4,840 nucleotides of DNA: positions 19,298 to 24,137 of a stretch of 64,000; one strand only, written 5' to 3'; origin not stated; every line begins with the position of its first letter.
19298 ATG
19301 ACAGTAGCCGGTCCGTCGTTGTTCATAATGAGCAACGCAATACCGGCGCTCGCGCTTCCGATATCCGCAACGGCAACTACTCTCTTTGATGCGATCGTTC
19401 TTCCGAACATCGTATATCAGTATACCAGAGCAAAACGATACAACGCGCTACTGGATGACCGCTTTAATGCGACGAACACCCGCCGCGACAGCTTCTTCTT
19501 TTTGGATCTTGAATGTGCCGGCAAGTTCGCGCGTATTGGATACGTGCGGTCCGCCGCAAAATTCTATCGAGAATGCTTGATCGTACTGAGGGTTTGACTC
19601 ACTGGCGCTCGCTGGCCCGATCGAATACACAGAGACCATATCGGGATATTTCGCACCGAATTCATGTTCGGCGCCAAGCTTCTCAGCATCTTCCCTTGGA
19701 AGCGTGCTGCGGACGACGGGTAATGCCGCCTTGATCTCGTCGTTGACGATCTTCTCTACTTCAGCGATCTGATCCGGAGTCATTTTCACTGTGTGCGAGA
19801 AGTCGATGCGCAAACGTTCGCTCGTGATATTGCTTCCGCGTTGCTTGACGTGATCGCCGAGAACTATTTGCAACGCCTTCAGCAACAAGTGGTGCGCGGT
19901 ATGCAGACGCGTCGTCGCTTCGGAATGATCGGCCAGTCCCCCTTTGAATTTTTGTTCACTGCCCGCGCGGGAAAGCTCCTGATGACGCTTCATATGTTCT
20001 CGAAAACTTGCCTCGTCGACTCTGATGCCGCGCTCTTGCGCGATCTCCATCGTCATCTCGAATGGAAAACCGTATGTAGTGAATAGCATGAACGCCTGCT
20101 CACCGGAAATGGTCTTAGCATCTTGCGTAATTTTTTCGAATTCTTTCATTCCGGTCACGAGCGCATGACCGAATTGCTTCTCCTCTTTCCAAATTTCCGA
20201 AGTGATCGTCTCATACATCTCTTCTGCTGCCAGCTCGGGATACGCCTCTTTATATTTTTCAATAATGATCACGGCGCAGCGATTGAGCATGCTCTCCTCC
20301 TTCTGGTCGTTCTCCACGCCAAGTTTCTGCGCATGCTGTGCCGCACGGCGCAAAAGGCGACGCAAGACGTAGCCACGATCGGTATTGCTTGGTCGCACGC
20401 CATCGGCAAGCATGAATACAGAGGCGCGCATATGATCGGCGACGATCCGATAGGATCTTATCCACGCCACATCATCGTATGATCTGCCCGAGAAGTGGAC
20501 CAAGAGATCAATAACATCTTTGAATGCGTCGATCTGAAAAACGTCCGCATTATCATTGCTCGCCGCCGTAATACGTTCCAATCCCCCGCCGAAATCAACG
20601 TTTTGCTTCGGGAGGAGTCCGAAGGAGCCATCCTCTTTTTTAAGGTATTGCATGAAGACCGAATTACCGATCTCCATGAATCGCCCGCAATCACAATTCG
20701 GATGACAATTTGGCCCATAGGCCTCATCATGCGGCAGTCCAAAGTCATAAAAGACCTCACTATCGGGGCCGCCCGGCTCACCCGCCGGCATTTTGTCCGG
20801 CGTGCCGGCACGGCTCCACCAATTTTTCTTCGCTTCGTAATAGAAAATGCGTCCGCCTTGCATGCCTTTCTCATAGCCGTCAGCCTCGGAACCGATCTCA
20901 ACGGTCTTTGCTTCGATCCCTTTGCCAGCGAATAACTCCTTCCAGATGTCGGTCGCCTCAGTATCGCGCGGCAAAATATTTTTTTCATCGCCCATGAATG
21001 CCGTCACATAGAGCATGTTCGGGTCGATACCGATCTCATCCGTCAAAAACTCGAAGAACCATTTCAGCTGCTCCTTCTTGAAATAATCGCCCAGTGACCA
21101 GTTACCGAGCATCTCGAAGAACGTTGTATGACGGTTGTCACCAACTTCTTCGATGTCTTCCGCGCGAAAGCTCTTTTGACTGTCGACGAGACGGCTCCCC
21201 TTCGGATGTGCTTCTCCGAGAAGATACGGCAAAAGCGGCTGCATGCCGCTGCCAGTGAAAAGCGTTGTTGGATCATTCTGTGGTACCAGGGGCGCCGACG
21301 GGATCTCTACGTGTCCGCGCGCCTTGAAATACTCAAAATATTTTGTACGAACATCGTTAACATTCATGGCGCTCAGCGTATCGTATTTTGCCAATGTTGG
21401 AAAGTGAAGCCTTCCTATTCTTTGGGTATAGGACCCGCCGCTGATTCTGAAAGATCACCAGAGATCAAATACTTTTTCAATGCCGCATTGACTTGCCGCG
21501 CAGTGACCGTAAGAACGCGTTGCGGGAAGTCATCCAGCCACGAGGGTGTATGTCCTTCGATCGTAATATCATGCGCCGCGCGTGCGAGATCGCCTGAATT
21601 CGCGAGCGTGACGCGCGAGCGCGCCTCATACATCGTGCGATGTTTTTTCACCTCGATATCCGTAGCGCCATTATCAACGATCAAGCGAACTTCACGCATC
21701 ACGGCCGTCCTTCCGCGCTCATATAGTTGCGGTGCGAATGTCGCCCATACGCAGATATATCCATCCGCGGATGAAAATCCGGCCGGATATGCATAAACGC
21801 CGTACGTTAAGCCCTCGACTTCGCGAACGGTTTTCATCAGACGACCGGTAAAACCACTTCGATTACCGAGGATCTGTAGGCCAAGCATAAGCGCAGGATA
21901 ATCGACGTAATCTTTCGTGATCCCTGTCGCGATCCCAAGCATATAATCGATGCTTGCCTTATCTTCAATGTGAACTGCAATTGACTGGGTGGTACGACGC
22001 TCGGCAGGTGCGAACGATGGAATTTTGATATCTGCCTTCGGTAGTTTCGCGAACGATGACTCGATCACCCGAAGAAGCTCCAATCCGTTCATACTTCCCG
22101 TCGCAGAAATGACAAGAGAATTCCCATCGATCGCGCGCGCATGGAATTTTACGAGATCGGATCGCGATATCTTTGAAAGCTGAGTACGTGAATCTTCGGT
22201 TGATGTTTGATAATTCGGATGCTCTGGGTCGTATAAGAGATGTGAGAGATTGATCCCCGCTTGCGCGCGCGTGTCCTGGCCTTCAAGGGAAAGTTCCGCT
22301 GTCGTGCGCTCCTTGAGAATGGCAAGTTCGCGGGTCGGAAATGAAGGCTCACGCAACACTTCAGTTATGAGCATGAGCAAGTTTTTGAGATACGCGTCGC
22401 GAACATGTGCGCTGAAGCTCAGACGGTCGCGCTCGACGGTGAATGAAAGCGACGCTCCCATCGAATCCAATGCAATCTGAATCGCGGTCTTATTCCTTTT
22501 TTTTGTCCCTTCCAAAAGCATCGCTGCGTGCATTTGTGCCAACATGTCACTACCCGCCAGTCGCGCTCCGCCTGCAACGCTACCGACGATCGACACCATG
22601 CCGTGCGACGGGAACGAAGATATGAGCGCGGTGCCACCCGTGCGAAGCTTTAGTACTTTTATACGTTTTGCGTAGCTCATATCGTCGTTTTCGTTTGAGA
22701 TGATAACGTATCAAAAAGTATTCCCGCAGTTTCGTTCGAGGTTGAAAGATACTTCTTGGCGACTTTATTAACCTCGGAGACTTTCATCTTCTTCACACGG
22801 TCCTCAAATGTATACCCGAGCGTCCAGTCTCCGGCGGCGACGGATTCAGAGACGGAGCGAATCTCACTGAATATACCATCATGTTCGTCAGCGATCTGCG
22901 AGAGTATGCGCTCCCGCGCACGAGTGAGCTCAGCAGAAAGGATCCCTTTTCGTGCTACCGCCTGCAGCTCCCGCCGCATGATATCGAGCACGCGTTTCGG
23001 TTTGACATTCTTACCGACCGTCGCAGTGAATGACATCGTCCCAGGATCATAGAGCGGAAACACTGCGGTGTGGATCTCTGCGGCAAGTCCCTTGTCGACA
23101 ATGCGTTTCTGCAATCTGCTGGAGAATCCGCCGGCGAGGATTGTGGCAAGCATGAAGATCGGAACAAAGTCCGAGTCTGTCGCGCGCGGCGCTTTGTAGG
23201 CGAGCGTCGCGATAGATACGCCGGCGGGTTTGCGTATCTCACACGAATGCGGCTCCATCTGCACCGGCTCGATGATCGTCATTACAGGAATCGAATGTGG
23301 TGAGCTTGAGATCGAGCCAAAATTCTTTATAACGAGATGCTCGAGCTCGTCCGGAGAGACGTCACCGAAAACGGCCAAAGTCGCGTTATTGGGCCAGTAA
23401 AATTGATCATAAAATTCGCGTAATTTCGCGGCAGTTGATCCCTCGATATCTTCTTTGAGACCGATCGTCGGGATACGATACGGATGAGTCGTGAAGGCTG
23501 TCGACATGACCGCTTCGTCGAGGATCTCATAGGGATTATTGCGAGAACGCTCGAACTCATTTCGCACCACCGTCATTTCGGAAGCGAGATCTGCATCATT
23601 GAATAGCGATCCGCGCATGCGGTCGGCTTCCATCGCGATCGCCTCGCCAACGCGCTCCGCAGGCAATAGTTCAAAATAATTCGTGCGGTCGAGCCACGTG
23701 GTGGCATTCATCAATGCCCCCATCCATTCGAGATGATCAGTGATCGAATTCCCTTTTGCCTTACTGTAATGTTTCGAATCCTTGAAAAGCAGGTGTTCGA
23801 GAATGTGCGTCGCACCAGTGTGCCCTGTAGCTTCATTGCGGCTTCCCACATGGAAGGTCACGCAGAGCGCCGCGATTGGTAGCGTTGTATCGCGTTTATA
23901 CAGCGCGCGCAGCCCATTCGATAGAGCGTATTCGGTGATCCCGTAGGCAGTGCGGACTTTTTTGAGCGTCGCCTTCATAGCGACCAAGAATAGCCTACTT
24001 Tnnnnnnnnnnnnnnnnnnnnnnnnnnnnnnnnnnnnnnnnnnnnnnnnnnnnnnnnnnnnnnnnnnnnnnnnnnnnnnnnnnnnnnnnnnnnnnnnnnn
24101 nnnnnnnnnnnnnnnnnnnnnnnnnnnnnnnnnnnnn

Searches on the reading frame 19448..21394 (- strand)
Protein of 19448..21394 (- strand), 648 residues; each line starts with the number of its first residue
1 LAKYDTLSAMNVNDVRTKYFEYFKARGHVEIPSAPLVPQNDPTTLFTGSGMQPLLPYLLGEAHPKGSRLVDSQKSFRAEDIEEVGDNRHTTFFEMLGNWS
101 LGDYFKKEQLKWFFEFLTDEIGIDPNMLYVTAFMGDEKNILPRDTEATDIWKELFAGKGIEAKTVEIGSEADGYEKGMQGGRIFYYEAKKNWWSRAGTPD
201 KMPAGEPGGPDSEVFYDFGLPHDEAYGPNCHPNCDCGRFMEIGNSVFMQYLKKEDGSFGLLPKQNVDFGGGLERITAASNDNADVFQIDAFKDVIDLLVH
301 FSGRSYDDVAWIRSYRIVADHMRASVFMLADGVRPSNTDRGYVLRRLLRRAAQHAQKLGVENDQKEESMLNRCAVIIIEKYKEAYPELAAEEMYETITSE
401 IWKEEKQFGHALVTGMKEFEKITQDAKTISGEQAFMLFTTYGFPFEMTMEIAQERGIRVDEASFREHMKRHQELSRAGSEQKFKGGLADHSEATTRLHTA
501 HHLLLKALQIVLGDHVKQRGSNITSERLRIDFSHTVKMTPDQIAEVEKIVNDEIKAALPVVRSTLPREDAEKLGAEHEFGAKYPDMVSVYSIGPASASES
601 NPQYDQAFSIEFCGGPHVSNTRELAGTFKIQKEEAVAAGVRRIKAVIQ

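Call 7: search_protein_families(library=pfam, proteins=[window:19448-21394:-])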
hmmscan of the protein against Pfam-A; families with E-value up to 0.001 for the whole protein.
window:19448-21394:- (648 aa): 2 families
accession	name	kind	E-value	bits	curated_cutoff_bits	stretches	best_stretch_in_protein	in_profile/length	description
PF01411.24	tRNA-synt_2c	-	3e-120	402.8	30.3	1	14-497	1-448/552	tRNA synthetases class II (A)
PF07973.19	tRNA_SAD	-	1.5e-15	57.3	24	1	587-643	1-43/44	Threonyl and Alanyl tRNA synthetase second additional domain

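Call 51: find_homologous_proteins(query=window:19448-21394:-, max_evalue=1e-30)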
Query window:19448-21394:- (648 aa): 8000 proteins with E <= 1e-30 among 8000 candidates; the best 120 are listed.
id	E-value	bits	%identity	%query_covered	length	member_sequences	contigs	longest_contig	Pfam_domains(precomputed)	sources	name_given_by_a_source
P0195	0.0e+0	1478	100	99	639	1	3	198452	PF01411.25,PF07973.20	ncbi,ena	-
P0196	0.0e+0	1368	90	99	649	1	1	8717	PF01411.25,PF07973.20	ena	-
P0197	0.0e+0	1287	86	98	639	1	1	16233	PF01411.25,PF07973.20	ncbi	-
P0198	0.0e+0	1275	84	99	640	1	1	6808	PF01411.25,PF07973.20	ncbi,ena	-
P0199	0.0e+0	1272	84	98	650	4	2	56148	PF01411.25,PF07973.20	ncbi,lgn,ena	-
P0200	0.0e+0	1268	84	99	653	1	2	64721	PF01411.25,PF07973.20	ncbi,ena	-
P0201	0.0e+0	1257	84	99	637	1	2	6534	PF01411.25,PF07973.20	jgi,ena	-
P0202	0.0e+0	1252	83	99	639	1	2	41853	PF01411.25,PF07973.20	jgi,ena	-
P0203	0.0e+0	1249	84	98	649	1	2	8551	PF01411.25,PF07973.20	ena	-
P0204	0.0e+0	1249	83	98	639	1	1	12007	PF01411.25,PF07973.20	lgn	-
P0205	0.0e+0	1227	81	99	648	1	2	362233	PF01411.25,PF07973.20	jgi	jgi:alanyl-tRNA synthetase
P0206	0.0e+0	1225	82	98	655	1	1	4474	PF01411.25,PF07973.20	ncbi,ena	-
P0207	0.0e+0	1219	82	99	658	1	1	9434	PF01411.25,PF07973.20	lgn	-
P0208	0.0e+0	1207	81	99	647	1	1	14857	PF01411.25,PF07973.20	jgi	jgi:alanyl-tRNA synthetase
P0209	0.0e+0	1181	79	98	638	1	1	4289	PF01411.25,PF07973.20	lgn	-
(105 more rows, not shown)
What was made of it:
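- On CPR / Patescibacteria (Minisyncoccota) host lacking a respiratory chain: Every named AlaRS relative in the top 120 is Paceibacterota, Kaiserbacteria, Parcubacteria or Patescibacteria (call 51).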

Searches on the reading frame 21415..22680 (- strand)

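Call 22: search_protein_families(library=pfam, proteins=[window:21415-22680:-])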
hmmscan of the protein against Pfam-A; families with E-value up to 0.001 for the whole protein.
window:21415-22680:- (421 aa): 2 families
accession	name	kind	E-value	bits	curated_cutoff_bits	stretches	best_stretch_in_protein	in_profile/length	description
PF05193.26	Peptidase_M16_C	-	1.3e-18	67.9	23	1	170-349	1-179/181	Peptidase M16 inactive domain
PF00675.25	Peptidase_M16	-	2.8e-08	34.2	22.3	1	48-131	34-115/149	Insulinase (Peptidase family M16)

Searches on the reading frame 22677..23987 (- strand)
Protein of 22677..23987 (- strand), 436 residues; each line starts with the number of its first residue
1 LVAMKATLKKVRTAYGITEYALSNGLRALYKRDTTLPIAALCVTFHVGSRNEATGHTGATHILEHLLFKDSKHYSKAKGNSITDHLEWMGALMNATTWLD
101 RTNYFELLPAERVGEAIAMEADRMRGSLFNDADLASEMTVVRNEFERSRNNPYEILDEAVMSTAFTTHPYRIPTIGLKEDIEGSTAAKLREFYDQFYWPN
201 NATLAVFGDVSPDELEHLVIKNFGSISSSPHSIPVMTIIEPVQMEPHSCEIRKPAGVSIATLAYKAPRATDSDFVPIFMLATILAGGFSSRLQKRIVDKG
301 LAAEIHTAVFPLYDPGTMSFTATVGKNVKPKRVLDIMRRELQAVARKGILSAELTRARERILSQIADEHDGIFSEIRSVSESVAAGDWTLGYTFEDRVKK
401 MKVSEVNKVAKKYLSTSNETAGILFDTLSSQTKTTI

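Call 22: search_protein_families(library=pfam, proteins=[window:22677-23987:-])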
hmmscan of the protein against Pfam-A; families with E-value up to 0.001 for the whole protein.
window:22677-23987:- (436 aa): 2 families
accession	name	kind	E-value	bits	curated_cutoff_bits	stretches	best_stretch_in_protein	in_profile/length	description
PF05193.26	Peptidase_M16_C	-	3.7e-27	95.8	23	1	185-360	3-180/181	Peptidase M16 inactive domain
PF00675.25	Peptidase_M16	-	3.8e-23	82.5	22.3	1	28-175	2-146/149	Insulinase (Peptidase family M16)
